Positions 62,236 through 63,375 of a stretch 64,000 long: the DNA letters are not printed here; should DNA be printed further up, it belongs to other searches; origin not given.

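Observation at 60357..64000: Phosphonopyruvate-decarboxylase-like gene in an operon with a low-GC methyltransferase and two unknown proteins; no PEP mutase visible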

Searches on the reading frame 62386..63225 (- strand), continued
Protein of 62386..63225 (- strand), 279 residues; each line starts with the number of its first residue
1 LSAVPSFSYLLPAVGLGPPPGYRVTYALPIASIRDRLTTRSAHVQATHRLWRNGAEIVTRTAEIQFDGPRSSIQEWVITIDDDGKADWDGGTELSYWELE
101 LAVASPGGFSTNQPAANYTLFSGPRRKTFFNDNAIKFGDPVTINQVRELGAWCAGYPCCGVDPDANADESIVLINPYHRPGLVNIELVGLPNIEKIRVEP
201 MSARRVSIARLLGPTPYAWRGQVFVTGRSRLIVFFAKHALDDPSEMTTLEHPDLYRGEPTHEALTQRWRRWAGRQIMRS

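Call 22: find_encoding_contigs(protein=P0014, flank=10000, max_places=3)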
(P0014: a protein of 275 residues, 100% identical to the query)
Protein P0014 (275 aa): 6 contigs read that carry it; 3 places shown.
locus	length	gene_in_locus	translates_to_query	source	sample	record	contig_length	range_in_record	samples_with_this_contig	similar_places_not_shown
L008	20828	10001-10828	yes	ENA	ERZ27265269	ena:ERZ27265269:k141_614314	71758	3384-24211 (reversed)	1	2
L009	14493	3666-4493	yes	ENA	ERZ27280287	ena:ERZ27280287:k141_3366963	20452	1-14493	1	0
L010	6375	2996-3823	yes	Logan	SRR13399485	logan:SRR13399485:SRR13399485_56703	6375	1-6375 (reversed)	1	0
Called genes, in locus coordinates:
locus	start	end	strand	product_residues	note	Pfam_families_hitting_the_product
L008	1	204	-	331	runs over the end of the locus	PF01408:GFO_IDH_MocA, PF02894:GFO_IDH_MocA_C, PF22725:GFO_IDH_MocA_C3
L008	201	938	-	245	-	-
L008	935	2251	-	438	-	PF23019:DUF7033 (weak)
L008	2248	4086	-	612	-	PF00733:Asn_synthase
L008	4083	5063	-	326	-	PF05050:Methyltransf_21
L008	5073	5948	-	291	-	-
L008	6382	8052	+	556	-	PF13714:PEP_mutase, PF12804:NTP_transf_3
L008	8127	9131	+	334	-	-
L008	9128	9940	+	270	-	-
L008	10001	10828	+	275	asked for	-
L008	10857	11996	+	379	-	PF02776:TPP_enzyme_N, PF02775:TPP_enzyme_C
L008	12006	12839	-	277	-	PF13489:Methyltransf_23, PF01209:Ubie_methyltran, PF02353:CMAS (weak), PF08241:Methyltransf_11, PF08242:Methyltransf_12, PF13649:Methyltransf_25, PF13847:Methyltransf_31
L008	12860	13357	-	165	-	PF02357:NusG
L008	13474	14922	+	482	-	PF13489:Methyltransf_23, PF13847:Methyltransf_31, PF08241:Methyltransf_11, PF08242:Methyltransf_12, PF13649:Methyltransf_25, PF00535:Glycos_transf_2, PF10111:Glyco_tranf_2_2, PF13641:Glyco_tranf_2_3 (weak)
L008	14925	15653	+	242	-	PF13489:Methyltransf_23, PF08241:Methyltransf_11, PF08242:Methyltransf_12 (weak), PF13649:Methyltransf_25, PF13847:Methyltransf_31 (weak)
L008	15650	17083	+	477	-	-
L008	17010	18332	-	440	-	PF04932:Wzy_C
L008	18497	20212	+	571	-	PF02543:Carbam_trans_N, PF00814:TsaD (faint), PF22521:HypF_C_2, PF16861:Carbam_trans_C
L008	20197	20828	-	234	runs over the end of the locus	PF13489:Methyltransf_23 (weak)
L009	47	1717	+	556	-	PF13714:PEP_mutase, PF12804:NTP_transf_3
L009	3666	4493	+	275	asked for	-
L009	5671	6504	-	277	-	PF13489:Methyltransf_23, PF01209:Ubie_methyltran, PF02353:CMAS (weak), PF08241:Methyltransf_11, PF08242:Methyltransf_12, PF13649:Methyltransf_25, PF13847:Methyltransf_31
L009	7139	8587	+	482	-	PF13489:Methyltransf_23, PF13847:Methyltransf_31, PF08241:Methyltransf_11, PF08242:Methyltransf_12, PF13649:Methyltransf_25, PF00535:Glycos_transf_2, PF10111:Glyco_tranf_2_2, PF13641:Glyco_tranf_2_3 (weak)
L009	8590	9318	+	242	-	PF13489:Methyltransf_23, PF08241:Methyltransf_11, PF08242:Methyltransf_12 (weak), PF13649:Methyltransf_25, PF13847:Methyltransf_31 (weak)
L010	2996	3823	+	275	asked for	-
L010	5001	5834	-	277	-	PF13489:Methyltransf_23, PF01209:Ubie_methyltran, PF02353:CMAS (weak), PF08241:Methyltransf_11, PF08242:Methyltransf_12, PF13649:Methyltransf_25, PF13847:Methyltransf_31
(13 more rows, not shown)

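Call 23: find_encoding_contigs(protein=P0010, flank=10000, max_places=2)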
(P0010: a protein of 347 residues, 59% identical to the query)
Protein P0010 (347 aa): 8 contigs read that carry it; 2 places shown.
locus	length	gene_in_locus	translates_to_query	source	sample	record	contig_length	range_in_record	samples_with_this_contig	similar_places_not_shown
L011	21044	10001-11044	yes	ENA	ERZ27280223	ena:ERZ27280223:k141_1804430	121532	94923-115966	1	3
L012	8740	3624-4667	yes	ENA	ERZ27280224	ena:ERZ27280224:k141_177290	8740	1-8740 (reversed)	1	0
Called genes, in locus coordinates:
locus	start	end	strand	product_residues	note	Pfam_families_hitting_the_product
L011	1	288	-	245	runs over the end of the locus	-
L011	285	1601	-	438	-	PF23019:DUF7033 (weak)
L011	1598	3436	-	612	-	PF13537:GATase_7 (weak), PF00733:Asn_synthase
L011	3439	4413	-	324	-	PF05050:Methyltransf_21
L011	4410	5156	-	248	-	-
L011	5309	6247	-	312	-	PF00483:NTP_transferase, PF12804:NTP_transf_3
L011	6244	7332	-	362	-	PF00106:adh_short (faint), PF01073:3Beta_HSD (weak), PF01370:Epimerase, PF02719:Polysacc_synt_2, PF04321:RmlD_sub_bind, PF07993:NAD_binding_4 (faint), PF16363:GDP_Man_Dehyd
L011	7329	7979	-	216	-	PF13412:HTH_24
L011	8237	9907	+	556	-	PF13714:PEP_mutase, PF12804:NTP_transf_3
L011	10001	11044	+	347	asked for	-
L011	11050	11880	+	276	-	-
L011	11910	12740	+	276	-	PF08242:Methyltransf_12 (weak)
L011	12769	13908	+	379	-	PF02776:TPP_enzyme_N, PF02775:TPP_enzyme_C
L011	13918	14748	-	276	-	PF13489:Methyltransf_23, PF01209:Ubie_methyltran, PF02353:CMAS, PF08241:Methyltransf_11, PF08242:Methyltransf_12, PF13649:Methyltransf_25, PF13847:Methyltransf_31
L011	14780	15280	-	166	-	PF02357:NusG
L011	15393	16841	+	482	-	PF13489:Methyltransf_23, PF13847:Methyltransf_31, PF08241:Methyltransf_11, PF08242:Methyltransf_12, PF13649:Methyltransf_25, PF00535:Glycos_transf_2, PF10111:Glyco_tranf_2_2, PF13641:Glyco_tranf_2_3, +1 more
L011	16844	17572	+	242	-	PF13489:Methyltransf_23, PF08241:Methyltransf_11, PF08242:Methyltransf_12 (weak), PF13649:Methyltransf_25, PF13847:Methyltransf_31 (weak)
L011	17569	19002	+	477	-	-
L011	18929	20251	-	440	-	PF04932:Wzy_C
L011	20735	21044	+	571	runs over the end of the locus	PF02543:Carbam_trans_N, PF00814:TsaD (faint), PF22521:HypF_C_2 (weak), PF16861:Carbam_trans_C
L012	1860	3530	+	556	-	PF13714:PEP_mutase, PF12804:NTP_transf_3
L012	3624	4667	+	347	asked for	-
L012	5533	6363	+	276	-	PF08242:Methyltransf_12 (weak)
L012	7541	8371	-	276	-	PF13489:Methyltransf_23, PF01209:Ubie_methyltran, PF02353:CMAS, PF08241:Methyltransf_11, PF08242:Methyltransf_12, PF13649:Methyltransf_25, PF13847:Methyltransf_31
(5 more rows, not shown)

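Call 24: find_encoding_contigs(protein=P0019, flank=10000, max_places=2)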
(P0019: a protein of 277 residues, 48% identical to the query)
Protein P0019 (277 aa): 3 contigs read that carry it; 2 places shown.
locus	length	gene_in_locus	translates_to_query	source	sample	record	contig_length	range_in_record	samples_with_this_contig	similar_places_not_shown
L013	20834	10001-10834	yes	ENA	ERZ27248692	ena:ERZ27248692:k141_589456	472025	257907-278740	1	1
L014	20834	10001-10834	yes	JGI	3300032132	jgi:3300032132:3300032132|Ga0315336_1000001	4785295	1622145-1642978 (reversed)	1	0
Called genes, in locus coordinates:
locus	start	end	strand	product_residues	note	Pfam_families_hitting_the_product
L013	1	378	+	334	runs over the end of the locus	PF01408:GFO_IDH_MocA, PF02894:GFO_IDH_MocA_C, PF22725:GFO_IDH_MocA_C3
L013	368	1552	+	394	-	PF01041:DegT_DnrJ_EryC1, PF00155:Aminotran_1_2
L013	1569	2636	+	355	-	PF01073:3Beta_HSD, PF01370:Epimerase, PF04321:RmlD_sub_bind, PF16363:GDP_Man_Dehyd, PF07993:NAD_binding_4 (weak)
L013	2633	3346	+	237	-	PF02348:CTP_transf_3, PF12804:NTP_transf_3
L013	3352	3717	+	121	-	-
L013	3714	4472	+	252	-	PF05724:TPMT (weak), PF13489:Methyltransf_23, PF01209:Ubie_methyltran, PF02353:CMAS (weak), PF08241:Methyltransf_11, PF08242:Methyltransf_12, PF13649:Methyltransf_25, PF13847:Methyltransf_31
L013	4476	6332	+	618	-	PF13522:GATase_6, PF13537:GATase_7, PF00733:Asn_synthase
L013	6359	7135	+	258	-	PF02348:CTP_transf_3, PF12804:NTP_transf_3 (weak)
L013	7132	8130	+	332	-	PF01408:GFO_IDH_MocA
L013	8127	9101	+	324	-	-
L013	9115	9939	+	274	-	-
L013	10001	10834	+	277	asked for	PF08242:Methyltransf_12, PF13489:Methyltransf_23 (weak)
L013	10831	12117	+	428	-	PF01041:DegT_DnrJ_EryC1, PF00266:Aminotran_5 (weak)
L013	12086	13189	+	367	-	-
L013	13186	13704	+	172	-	PF00583:Acetyltransf_1 (faint), PF13302:Acetyltransf_3, PF13523:Acetyltransf_8 (weak)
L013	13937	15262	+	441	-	PF05159:Capsule_synth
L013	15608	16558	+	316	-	-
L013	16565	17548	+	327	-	-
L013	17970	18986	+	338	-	PF00106:adh_short (weak), PF01073:3Beta_HSD, PF01370:Epimerase, PF02719:Polysacc_synt_2, PF04321:RmlD_sub_bind, PF07993:NAD_binding_4 (faint), PF13460:NAD_binding_10, PF16363:GDP_Man_Dehyd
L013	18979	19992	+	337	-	PF13692:Glyco_trans_1_4 (weak)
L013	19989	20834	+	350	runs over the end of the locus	PF03102:NeuB, PF08666:SAF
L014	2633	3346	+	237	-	PF02348:CTP_transf_3, PF12804:NTP_transf_3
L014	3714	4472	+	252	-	PF05724:TPMT (weak), PF13489:Methyltransf_23, PF01209:Ubie_methyltran, PF02353:CMAS (weak), PF08241:Methyltransf_11, PF08242:Methyltransf_12, PF13649:Methyltransf_25, PF13847:Methyltransf_31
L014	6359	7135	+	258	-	PF02348:CTP_transf_3, PF12804:NTP_transf_3 (weak)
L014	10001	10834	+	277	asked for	PF08242:Methyltransf_12, PF13489:Methyltransf_23 (weak)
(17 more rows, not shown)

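Call 35: predict_structure(alignment_id=A1)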
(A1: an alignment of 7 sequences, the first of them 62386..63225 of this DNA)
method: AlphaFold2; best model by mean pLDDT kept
length: 279 residues; sequences in the alignment: 7
mean_pLDDT: 67.3   pTM: 0.70
mean pLDDT of the five models: 67.3, 67.0, 64.1, 47.1, 45.6
residues with pLDDT >= 90: 34; 70-90: 128; 50-70: 37; < 50: 80
segments of 3 or more residues with pLDDT < 50: 126-155, 162-167, 239-279
pLDDT, mean of each block of 10 residues (from residue 1): 72 75 77 89 92 90 91 81 77 84 90 65 49 33 28 47 55 84 82 88 84 70 71 62 39 30 36 39
secondary structure, 60 per line:
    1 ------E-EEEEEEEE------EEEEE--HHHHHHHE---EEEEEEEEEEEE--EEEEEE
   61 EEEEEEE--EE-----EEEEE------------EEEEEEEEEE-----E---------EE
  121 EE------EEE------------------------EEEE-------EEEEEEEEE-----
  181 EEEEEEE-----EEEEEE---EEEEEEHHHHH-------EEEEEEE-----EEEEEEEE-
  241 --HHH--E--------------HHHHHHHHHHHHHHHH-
elements in order: E9-16 E23-27 H30-36 E41-52 E55-67 E77-81 E94-103 E119-122 E129-131 E156-159 E167-175 E181-187 E193-198 E202-207 H208-212 E220-226 E232-239 H263-278

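Call 36: predict_structure(alignment_id=A2)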
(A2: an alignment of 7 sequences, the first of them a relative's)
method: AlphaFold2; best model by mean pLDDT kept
length: 334 residues; sequences in the alignment: 7
mean_pLDDT: 67.3   pTM: 0.62
mean pLDDT of the five models: 67.3, 67.3, 63.8, 63.3, 53.8
residues with pLDDT >= 90: 45; 70-90: 124; 50-70: 89; < 50: 76
segments of 3 or more residues with pLDDT < 50: 1-25, 62-66, 83-119, 144-147, 209-211
pLDDT, mean of each block of 10 residues (from residue 1): 26 30 48 67 73 69 48 61 47 46 44 38 82 82 53 88 93 82 76 86 64 72 68 73 63 88 91 86 92 61 78 85 65 54
secondary structure, 60 per line:
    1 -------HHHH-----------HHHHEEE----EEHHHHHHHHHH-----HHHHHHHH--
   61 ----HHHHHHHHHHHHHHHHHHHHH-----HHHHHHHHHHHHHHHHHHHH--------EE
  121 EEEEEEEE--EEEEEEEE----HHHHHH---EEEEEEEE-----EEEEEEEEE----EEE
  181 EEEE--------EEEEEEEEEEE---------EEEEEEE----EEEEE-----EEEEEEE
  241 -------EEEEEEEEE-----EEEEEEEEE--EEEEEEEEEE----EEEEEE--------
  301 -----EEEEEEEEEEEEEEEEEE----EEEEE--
elements in order: H8-11 H23-26 E27-29 H36-45 H51-58 H65-85 H91-110 E119-128 E131-138 H143-148 E152-159 E165-173 E178-184 E193-203 E213-219 E224-228 E234-240 E248-256 E262-270 E273-282 E287-292 E306-323 E328-332

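Call 40: find_related_loci(query=A1, collection=genome_contigs, flank=10000)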
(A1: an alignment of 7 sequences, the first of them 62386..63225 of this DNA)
Query A1 (279 aa) in genome_contigs; peptide patterns used: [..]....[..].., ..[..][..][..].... (x = any residue, [..] = any of these).
83 stretches matched a pattern; 4 encode a relative of the query (tblastn E <= 1e-3); 4 distinct loci.
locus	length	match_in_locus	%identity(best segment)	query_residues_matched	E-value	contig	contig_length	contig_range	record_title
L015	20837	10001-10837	96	1-279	0e+0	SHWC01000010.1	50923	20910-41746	MAG: Alphaproteobacteria bacterium isolate Baikal-deep-G55 BACOMB-C2643, whole genome shotgun sequence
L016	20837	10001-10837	71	1-279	2e-129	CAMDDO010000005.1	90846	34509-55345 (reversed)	MAG: Rhizobium sp. Q54 isolate MaH-04nov19-276 genome assembly, contig: MaH-04nov19-C349, whole genome shotgun sequence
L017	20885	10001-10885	33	4-273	3e-55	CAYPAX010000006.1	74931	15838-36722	MAG TPA_asm: uncultured Rhodospirillaceae bacterium isolate SRP200020_co5_65 genome assembly, contig: NODE_470_length_74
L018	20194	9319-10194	33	7-273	6e-52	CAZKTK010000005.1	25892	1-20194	MAG TPA_asm: uncultured Rhodospirillaceae bacterium isolate SRP260945_co1_88 genome assembly, contig: NODE_2788_length_2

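Call 46: search_protein_families(library=pfam, proteins=[L008:5073-5948:-, L008:4083-5063:-, L008:2248-4086:-, L008:935-2251:-, L008:201-938:-, L013:3352-3717:+, L013:12086-13189:+, L013:15608-16558:+, L013:16565-17548:+, L013:7132-8130:+], max_evalue=0.01)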
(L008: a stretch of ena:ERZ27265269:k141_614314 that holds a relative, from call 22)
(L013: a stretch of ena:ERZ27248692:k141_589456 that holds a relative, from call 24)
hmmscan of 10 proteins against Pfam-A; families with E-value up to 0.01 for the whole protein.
L008:5073-5948:- (291 aa): 0 families

L008:4083-5063:- (326 aa): 2 families
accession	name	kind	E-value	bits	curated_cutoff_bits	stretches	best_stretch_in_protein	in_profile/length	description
PF05050.19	Methyltransf_21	-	8.5e-10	39.5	22.7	1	152-283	3-144/173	Methyltransferase FkbM domain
PF02475.24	TRM5-TYW2_MTfase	-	0.00087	19.7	28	1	141-202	33-94/164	TRM5/TYW2 methyltransferase domain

L008:2248-4086:- (612 aa): 2 families
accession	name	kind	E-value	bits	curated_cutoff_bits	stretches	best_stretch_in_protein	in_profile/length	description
PF00733.27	Asn_synthase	-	1.3e-18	68.2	21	1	223-604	3-353/354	Asparagine synthase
PF13537.11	GATase_7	-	0.00074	20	25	1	86-147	57-120/123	Glutamine amidotransferase domain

L008:935-2251:- (438 aa): 1 family
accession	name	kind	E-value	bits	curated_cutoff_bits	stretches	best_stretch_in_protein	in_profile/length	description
PF23019.1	DUF7033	-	1.3e-09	38.8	27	1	107-188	2-86/90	Family of unknown function (DUF7033)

L008:201-938:- (245 aa): 0 families

L013:3352-3717:+ (121 aa): 0 families

L013:12086-13189:+ (367 aa): 1 family
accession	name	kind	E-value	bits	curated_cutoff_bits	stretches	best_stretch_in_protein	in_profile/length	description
PF02350.25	Epimerase_2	-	0.0077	15.6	30.6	0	126-153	128-155/347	UDP-N-acetylglucosamine 2-epimerase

L013:15608-16558:+ (316 aa): 1 family
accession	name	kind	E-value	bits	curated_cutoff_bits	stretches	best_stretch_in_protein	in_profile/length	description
PF05721.19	PhyH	-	0.0017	19.1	22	0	150-217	126-201/213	Phytanoyl-CoA dioxygenase (PhyH)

L013:16565-17548:+ (327 aa): 1 family
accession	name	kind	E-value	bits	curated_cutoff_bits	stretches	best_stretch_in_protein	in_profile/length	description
PF05050.19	Methyltransf_21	-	4.1e-05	24.2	22.7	1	216-282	99-171/173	Methyltransferase FkbM domain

L013:7132-8130:+ (332 aa): 2 families
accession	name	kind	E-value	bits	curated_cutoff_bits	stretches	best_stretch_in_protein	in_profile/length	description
PF01408.29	GFO_IDH_MocA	-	2.5e-11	44.7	24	1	3-132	3-120/120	Oxidoreductase family, NAD-binding Rossmann fold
PF03447.22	NAD_binding_3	-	0.0079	17.3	24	0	7-130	1-115/116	Homoserine dehydrogenase, NAD binding domain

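Call 52: search_solved_structures(query=L008:6382-8052:+, max_evalue=0.001)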
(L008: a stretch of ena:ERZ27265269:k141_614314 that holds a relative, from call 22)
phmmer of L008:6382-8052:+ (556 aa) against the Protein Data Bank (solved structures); distinct sequences matched with E-value up to 0.001: 26.
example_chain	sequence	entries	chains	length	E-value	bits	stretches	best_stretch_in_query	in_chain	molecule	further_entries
1m1b_A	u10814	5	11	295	2.3e-119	402.6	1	21-306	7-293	PHOSPHOENOLPYRUVATE PHOSPHOMUTASE | PROTEIN (PHOSPHOENOLPYRUVATE MUTASE)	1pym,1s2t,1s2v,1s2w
1s2u_A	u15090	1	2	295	3e-118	398.9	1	21-306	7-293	Phosphoenolpyruvate phosphomutase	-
5unc_A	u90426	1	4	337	1.1e-79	271.6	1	13-312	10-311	PHOSPHOENOLPYRUVATE PHOSPHOMUTASE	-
2dua_A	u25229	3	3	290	3e-66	227.4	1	21-305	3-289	Phosphonopyruvate hydrolase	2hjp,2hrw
4iqd_A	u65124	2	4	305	1.5e-26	96.4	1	22-296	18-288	Carboxyvinyl-carboxyphosphonate phosphorylmutase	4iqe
1zlp_A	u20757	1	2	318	6.8e-26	94.2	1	40-304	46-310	petal death protein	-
3eoo_A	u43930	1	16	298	1.3e-24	89.9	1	18-238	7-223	Methylisocitrate lyase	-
1xg3_A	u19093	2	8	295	3.7e-23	85.2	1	37-290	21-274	Probable methylisocitrate lyase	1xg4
1mum_A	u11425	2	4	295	1.2e-22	83.4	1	37-290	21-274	2-methylisocitrate lyase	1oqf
9hra_A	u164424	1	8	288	1.2e-21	80.2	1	37-267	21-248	2-methylisocitrate lyase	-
9hgk_A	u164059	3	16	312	1.5e-21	79.8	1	37-267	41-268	2-methylisocitrate lyase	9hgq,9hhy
9hgo_A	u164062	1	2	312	4e-21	78.5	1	37-267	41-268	2-methylisocitrate lyase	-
9hhs_A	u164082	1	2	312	5.5e-21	78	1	37-267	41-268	2-methylisocitrate lyase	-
1o5q_A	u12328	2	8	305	1.6e-20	76.4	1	18-279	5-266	Probable methylisocitrate lyase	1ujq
6t4v_C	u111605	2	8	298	1.6e-19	73.2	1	42-289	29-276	2-methylisocitrate lyase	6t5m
1jyk_A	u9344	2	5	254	7.4e-11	44.6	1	312-422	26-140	CTP:phosphocholine Cytidylyltransferase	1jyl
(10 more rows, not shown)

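Call 57: search_protein_representatives(alignment_id=A1)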
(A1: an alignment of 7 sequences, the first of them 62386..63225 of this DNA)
Query: 7 sequences, 276 profile positions. Proteins with E-value up to 0.001 (for the whole library): 166; up to 1e-10: 122; up to 1e-30: 77. The best 150 are listed.
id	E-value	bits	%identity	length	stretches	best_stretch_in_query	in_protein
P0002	2.9e-143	492.2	-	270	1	7-275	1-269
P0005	4.3e-128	442.5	-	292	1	1-274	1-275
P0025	5.2e-90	317.6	-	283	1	3-274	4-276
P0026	1.3e-82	293.4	-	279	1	1-269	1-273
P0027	1.0e-80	287.1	-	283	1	5-273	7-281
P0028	1.2e-80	286.9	-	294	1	6-274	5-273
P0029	8.8e-77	274.2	-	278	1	1-267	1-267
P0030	7.8e-75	267.8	-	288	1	7-265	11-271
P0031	2.3e-74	266.2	-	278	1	1-265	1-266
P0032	2.3e-73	263.0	-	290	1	1-265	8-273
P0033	9.8e-71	254.3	-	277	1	1-274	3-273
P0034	3.1e-69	249.4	-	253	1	31-274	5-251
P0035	4.6e-68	245.6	-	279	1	4-273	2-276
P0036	2.2e-66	240.1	-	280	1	3-263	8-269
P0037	6.2e-59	215.6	-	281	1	4-267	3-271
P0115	3.9e-19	85.1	-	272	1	5-273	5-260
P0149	3.1e-10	55.9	-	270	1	12-261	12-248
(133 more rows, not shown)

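Call 58: find_encoding_contigs(protein=P0025, flank=10000, max_places=2)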
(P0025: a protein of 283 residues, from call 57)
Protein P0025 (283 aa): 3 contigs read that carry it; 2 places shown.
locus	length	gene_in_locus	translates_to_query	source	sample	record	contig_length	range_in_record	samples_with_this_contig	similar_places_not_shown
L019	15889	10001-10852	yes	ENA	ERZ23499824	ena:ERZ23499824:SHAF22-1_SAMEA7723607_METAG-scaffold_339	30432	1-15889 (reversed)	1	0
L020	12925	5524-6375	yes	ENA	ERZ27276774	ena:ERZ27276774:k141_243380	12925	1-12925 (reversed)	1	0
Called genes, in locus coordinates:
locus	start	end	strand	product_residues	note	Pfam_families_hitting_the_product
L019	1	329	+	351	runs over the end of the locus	PF01073:3Beta_HSD, PF01370:Epimerase, PF04321:RmlD_sub_bind, PF16363:GDP_Man_Dehyd, PF07993:NAD_binding_4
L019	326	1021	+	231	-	PF02348:CTP_transf_3, PF12804:NTP_transf_3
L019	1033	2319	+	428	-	PF01041:DegT_DnrJ_EryC1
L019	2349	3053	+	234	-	PF02348:CTP_transf_3, PF12804:NTP_transf_3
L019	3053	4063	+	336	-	PF01408:GFO_IDH_MocA, PF02894:GFO_IDH_MocA_C (weak), PF22725:GFO_IDH_MocA_C3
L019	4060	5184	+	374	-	-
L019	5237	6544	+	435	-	-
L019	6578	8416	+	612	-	PF00664:ABC_membrane, PF00005:ABC_tran, PF02463:SMC_N (faint), PF13555:AAA_29 (faint), PF13304:AAA_21 (faint)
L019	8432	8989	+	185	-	PF13302:Acetyltransf_3, PF13523:Acetyltransf_8 (faint)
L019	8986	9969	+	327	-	-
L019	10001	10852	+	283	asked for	-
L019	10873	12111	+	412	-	PF00685:Sulfotransfer_1 (weak), PF13469:Sulfotransfer_3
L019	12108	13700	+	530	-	-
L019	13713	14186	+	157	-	PF09940:DUF2172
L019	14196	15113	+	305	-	PF16254:DUF4910, PF16221:HTH_47 (weak)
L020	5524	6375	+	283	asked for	-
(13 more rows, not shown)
